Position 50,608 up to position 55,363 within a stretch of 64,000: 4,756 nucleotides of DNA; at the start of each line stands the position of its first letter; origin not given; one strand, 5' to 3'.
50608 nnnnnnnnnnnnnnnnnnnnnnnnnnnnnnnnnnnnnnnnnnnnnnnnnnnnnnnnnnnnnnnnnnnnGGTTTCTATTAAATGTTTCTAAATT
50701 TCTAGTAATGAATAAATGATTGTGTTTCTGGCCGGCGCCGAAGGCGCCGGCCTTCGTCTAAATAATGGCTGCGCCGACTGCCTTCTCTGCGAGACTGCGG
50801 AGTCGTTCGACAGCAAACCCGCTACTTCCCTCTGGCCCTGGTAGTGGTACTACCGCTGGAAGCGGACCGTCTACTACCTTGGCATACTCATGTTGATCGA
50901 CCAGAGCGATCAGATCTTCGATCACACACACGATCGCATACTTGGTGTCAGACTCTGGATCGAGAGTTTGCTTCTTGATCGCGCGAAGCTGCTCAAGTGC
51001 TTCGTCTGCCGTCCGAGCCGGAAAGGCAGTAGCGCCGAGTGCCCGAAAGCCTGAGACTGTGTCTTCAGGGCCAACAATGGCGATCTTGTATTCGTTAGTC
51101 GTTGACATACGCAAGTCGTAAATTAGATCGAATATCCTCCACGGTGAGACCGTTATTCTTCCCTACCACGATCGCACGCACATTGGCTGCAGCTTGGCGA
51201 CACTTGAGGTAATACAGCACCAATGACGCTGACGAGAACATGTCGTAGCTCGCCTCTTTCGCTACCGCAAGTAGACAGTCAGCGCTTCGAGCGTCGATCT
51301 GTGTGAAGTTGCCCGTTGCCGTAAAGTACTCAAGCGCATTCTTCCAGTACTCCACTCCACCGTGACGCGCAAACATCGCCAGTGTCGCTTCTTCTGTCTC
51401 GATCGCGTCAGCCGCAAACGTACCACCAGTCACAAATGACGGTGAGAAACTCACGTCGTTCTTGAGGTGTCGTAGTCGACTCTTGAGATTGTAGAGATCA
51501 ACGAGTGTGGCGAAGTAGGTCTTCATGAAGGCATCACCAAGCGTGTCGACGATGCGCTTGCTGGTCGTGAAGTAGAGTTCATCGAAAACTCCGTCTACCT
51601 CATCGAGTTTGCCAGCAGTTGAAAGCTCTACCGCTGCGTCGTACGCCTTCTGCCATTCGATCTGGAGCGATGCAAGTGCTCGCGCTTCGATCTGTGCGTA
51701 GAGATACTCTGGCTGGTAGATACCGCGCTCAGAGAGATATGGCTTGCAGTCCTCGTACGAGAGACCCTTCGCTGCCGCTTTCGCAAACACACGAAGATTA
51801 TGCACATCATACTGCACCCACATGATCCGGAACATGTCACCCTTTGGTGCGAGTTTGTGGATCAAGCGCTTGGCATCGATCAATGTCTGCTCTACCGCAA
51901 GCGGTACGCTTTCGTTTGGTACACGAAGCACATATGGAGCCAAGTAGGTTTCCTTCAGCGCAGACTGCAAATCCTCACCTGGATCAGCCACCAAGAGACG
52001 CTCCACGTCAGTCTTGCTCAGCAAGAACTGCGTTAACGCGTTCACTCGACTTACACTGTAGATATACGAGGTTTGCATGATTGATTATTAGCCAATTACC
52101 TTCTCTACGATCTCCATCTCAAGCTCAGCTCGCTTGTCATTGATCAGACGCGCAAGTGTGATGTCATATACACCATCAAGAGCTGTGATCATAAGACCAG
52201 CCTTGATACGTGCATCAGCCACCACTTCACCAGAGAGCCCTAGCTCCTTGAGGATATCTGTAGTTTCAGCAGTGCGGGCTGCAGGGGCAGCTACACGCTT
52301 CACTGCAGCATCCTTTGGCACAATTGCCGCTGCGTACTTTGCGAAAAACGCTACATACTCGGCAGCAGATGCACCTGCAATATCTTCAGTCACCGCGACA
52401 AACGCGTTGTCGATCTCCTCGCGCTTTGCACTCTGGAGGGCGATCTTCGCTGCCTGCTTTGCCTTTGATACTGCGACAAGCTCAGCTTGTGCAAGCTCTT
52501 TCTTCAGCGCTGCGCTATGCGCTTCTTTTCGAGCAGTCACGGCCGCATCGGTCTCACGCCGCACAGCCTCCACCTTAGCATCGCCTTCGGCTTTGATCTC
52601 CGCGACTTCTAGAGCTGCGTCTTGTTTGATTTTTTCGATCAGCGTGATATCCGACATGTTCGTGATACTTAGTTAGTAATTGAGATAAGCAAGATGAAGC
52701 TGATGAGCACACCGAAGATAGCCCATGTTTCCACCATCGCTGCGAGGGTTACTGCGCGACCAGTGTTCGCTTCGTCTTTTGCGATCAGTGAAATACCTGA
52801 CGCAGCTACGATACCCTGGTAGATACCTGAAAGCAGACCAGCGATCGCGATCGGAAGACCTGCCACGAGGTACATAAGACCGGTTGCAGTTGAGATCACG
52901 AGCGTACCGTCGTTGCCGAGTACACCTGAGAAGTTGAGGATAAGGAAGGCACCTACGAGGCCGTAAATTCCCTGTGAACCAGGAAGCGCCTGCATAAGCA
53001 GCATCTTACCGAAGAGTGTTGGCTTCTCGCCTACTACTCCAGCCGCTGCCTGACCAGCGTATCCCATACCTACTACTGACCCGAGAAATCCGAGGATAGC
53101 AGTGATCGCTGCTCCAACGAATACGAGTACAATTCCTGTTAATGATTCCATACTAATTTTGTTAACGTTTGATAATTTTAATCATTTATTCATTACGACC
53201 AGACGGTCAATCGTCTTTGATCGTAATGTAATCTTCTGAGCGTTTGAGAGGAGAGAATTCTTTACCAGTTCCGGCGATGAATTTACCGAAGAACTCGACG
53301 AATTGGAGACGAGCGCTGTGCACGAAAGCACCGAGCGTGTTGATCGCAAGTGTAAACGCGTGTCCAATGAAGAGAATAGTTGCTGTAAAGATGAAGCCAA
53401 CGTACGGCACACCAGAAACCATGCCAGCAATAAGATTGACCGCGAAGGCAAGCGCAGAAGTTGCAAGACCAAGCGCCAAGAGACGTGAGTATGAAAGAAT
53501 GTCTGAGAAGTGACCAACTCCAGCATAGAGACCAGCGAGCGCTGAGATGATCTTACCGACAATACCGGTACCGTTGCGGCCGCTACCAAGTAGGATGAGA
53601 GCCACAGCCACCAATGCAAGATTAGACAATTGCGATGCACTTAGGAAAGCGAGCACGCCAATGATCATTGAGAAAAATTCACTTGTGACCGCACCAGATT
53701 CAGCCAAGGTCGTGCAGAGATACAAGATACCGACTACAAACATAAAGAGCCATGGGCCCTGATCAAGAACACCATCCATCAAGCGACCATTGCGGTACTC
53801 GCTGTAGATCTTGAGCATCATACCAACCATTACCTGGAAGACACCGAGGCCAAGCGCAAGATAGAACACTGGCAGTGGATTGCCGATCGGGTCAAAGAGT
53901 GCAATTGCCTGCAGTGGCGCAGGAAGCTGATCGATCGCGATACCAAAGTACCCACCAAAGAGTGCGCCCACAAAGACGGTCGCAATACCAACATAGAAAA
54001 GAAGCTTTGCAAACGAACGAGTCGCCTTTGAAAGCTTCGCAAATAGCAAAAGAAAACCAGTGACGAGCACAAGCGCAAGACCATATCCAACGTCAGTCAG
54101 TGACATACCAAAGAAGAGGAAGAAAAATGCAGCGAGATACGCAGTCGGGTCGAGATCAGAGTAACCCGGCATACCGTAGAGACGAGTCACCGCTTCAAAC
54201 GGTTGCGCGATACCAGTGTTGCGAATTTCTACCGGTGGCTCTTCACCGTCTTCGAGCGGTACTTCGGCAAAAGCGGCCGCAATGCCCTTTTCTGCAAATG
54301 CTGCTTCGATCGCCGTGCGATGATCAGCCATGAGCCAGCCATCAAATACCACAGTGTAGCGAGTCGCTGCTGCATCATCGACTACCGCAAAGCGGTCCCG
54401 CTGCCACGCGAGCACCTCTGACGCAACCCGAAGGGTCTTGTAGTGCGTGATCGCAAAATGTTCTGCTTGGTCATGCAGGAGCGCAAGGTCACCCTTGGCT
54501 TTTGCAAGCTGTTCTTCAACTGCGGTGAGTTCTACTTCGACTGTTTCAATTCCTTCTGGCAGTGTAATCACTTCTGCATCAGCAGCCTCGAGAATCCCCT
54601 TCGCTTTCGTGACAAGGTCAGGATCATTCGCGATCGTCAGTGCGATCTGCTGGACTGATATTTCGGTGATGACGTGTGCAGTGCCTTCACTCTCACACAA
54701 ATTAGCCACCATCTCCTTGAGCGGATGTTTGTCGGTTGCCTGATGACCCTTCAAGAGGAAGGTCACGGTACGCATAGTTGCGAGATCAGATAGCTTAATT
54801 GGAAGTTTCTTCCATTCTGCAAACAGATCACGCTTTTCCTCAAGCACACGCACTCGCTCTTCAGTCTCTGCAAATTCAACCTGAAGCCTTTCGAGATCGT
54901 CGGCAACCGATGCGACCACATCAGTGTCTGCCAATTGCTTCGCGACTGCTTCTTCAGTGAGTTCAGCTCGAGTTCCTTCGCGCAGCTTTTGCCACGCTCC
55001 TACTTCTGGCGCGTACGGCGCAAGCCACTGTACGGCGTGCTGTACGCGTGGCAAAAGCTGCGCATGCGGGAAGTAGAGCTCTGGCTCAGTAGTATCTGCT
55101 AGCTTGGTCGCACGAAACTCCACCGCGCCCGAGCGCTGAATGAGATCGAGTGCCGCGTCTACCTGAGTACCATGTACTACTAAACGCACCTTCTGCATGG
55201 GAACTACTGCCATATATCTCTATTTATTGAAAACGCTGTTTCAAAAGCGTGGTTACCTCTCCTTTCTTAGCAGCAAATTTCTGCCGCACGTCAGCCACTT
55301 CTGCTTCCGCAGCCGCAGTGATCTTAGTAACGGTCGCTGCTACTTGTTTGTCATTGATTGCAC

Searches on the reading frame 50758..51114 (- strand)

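Call 52: search_protein_families(library=pfam, proteins=[window:50758-51114:-], max_evalue=0.001)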
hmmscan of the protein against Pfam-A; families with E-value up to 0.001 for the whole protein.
window:50758-51114:- (118 aa): 1 family
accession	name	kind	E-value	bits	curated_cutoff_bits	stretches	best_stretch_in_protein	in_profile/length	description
PF01990.22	ATP-synt_F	-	5.7e-12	46.2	23.5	1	11-105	1-87/91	ATP synthase (F/14-kDa) subunit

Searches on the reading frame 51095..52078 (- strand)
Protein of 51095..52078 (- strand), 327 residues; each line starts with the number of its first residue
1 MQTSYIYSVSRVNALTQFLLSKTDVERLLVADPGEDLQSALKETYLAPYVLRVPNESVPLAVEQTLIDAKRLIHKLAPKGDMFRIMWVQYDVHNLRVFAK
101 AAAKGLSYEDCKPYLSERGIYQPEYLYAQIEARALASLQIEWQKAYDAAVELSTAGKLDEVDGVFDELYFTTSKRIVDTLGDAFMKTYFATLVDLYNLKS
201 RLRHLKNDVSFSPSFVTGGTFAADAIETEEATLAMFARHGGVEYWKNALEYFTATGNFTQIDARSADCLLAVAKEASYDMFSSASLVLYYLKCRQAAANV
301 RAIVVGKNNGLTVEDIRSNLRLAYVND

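Call 52: search_protein_families(library=pfam, proteins=[window:51095-52078:-], max_evalue=0.001)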
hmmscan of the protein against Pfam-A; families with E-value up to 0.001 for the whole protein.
window:51095-52078:- (327 aa): 1 family
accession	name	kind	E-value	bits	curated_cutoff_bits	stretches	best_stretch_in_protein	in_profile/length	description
PF01992.21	vATP-synt_AC39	-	1.8e-31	110.2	29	1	9-318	2-338/339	ATP synthase (C/AC39) subunit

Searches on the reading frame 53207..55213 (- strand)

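Call 52: search_protein_families(library=pfam, proteins=[window:53207-55213:-], max_evalue=0.001)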
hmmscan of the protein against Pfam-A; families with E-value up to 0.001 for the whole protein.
window:53207-55213:- (668 aa): 1 family
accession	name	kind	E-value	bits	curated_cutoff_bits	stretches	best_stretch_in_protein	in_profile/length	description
PF01496.24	V_ATPase_I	-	1.4e-23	83.3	30.7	2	188-424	207-450/815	V-type ATPase 116kDa subunit family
